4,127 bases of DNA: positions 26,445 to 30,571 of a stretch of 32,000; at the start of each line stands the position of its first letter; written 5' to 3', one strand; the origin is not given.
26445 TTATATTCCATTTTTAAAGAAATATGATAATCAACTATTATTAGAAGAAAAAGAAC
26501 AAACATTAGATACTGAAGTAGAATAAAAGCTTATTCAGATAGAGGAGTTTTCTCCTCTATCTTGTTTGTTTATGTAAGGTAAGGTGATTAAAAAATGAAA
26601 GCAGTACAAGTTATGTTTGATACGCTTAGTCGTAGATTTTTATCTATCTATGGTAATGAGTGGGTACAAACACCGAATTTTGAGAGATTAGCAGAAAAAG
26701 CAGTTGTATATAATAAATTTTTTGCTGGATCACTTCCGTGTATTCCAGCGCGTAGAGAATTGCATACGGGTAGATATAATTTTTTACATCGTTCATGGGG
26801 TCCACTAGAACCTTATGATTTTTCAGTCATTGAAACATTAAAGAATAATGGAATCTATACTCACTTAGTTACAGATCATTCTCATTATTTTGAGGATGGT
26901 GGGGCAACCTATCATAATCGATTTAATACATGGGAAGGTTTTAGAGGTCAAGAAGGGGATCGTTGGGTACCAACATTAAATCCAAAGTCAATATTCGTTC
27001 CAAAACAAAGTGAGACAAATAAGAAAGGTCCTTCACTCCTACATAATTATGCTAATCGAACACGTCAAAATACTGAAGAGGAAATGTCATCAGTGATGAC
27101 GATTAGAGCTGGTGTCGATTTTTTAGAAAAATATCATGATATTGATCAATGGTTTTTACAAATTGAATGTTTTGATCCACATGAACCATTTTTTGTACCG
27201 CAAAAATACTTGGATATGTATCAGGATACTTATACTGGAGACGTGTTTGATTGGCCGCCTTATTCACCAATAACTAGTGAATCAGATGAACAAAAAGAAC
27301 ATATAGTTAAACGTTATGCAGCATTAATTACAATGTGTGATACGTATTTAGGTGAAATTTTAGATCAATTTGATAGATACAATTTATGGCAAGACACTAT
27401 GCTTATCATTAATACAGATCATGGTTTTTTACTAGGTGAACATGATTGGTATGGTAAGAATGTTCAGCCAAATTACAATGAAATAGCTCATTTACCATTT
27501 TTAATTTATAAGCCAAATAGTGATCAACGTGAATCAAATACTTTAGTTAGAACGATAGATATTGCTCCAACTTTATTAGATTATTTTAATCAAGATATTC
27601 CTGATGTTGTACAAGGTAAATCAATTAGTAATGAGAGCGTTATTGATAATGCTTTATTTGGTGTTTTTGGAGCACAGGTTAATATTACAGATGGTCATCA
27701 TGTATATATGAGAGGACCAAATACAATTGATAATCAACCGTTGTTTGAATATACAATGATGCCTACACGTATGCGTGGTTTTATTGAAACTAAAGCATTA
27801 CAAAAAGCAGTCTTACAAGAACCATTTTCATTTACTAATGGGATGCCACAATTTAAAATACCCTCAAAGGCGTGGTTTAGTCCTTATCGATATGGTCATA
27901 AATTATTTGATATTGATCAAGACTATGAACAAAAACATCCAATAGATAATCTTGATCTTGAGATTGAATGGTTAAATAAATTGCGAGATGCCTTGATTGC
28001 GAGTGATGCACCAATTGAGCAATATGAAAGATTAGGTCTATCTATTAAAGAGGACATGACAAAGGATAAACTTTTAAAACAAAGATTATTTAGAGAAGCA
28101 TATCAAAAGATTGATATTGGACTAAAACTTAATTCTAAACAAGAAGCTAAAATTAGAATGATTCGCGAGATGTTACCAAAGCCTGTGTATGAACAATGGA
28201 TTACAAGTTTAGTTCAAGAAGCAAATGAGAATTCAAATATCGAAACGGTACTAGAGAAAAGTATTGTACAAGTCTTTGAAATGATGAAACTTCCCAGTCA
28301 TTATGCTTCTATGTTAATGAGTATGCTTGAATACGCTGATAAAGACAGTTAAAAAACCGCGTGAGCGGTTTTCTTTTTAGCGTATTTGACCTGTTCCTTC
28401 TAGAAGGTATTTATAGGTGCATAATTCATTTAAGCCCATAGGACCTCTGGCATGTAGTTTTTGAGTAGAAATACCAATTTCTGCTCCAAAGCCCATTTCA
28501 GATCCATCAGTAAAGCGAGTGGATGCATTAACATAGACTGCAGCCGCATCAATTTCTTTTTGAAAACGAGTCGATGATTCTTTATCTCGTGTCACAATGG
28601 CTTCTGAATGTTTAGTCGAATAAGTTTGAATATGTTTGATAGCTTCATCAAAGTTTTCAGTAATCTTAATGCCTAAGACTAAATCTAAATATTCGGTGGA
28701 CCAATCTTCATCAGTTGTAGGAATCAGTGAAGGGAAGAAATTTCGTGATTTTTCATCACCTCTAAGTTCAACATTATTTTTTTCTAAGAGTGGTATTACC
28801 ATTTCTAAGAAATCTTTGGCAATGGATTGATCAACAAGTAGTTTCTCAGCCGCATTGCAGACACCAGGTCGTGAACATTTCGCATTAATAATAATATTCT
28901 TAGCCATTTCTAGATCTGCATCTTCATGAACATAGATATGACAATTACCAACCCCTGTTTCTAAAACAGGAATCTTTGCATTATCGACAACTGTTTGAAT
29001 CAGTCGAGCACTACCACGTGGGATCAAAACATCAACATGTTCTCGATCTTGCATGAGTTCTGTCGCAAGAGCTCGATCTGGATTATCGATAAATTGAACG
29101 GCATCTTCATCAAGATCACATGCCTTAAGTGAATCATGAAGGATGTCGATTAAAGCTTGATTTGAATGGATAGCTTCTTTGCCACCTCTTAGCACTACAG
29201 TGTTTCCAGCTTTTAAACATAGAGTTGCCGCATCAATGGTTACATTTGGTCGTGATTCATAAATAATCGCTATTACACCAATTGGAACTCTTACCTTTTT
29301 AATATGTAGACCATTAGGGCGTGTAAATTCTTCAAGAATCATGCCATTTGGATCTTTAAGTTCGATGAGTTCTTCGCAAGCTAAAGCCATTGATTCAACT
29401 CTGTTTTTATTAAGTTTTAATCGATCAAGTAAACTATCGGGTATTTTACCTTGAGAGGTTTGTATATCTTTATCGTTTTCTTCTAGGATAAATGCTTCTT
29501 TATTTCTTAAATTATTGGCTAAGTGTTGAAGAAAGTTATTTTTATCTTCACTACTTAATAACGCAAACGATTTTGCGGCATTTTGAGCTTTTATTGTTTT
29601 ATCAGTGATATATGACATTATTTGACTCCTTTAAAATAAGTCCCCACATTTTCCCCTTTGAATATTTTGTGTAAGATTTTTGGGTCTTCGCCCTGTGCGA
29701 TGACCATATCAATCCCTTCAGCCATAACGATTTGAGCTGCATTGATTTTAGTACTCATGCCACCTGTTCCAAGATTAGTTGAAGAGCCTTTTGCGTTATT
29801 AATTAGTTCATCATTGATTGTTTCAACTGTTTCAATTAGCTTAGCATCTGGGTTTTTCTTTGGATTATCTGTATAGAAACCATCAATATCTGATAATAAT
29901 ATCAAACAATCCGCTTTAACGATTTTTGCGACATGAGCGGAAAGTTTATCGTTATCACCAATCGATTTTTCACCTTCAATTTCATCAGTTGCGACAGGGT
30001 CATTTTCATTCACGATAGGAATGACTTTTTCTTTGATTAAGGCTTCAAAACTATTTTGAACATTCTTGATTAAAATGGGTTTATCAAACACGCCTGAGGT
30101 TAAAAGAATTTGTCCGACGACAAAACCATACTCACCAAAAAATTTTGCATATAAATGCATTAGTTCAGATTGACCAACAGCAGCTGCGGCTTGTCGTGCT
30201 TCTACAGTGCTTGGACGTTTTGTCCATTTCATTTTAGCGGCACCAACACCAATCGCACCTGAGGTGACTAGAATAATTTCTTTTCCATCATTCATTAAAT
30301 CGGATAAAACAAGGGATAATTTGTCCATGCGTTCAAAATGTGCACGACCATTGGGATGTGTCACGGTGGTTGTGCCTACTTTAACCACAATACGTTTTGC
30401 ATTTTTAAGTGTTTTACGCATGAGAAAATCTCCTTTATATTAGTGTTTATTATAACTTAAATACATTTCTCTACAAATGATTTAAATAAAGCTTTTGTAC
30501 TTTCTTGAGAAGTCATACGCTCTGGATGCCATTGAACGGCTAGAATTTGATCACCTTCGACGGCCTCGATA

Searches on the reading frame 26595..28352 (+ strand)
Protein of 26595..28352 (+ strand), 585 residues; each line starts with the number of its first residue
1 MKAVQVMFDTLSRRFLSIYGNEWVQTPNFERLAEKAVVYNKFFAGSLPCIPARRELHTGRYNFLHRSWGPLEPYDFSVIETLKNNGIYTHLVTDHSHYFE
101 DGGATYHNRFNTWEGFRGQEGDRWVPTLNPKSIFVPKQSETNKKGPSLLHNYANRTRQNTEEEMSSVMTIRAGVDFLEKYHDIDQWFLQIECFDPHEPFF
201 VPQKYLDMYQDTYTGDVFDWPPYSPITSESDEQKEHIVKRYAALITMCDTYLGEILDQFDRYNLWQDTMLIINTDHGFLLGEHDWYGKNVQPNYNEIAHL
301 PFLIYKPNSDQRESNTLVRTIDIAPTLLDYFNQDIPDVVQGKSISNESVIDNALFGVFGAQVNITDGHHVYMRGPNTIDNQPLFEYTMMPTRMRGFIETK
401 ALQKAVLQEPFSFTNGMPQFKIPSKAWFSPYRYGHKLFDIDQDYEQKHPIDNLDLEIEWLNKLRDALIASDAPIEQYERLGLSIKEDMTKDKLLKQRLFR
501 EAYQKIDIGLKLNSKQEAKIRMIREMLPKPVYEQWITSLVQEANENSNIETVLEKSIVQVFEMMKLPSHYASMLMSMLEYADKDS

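Call 42: search_protein_families(library=pfam, proteins=[window:26595-28352:+], max_evalue=0.00001)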
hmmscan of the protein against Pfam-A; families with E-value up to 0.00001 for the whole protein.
window:26595-28352:+ (585 aa): 2 families
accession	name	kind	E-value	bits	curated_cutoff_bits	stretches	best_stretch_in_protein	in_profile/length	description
PF00884.28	Sulfatase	-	4.4e-31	108.8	25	1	4-331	4-299/301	Sulfatase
PF16347.10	SGSH_C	-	1.1e-08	35.8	29.3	1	281-345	1-65/154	N-sulphoglucosamine sulphohydrolase, C-terminal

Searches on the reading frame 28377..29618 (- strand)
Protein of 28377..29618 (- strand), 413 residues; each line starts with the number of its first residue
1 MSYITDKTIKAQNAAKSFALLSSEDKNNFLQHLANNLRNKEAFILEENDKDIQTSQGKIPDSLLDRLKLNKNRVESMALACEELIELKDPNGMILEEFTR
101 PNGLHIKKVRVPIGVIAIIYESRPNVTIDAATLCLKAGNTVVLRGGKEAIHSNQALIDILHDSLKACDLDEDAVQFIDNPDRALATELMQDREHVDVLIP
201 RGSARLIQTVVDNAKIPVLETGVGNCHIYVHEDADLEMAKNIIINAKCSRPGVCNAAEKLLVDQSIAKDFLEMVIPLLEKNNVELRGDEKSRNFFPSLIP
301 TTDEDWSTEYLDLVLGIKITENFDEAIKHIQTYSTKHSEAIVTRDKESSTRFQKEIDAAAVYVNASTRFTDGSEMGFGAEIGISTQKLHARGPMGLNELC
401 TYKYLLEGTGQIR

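Call 42: search_protein_families(library=pfam, proteins=[window:28377-29618:-], max_evalue=0.00001)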
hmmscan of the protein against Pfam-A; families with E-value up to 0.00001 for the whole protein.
window:28377-29618:- (413 aa): 1 family
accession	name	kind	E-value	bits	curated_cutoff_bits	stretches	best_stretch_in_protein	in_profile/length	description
PF00171.27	Aldedh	-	2.5e-24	86.1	23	1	10-284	37-299/461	Aldehyde dehydrogenase family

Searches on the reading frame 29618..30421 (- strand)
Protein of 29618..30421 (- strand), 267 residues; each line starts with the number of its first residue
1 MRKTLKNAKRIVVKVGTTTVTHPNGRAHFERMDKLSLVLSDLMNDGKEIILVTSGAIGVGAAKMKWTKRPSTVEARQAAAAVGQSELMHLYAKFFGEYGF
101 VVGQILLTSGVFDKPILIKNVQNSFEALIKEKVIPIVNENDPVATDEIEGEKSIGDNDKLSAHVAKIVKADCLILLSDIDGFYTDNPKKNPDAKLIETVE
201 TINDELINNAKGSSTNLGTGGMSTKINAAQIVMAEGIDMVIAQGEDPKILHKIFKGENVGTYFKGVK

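Call 42: search_protein_families(library=pfam, proteins=[window:29618-30421:-], max_evalue=0.00001)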
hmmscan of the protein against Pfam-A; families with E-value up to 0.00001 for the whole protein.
window:29618-30421:- (267 aa): 1 family
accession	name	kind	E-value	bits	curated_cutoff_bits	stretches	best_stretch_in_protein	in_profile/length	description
PF00696.33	AA_kinase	-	1.3e-43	149.8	24.9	1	9-242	1-233/234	Amino acid kinase family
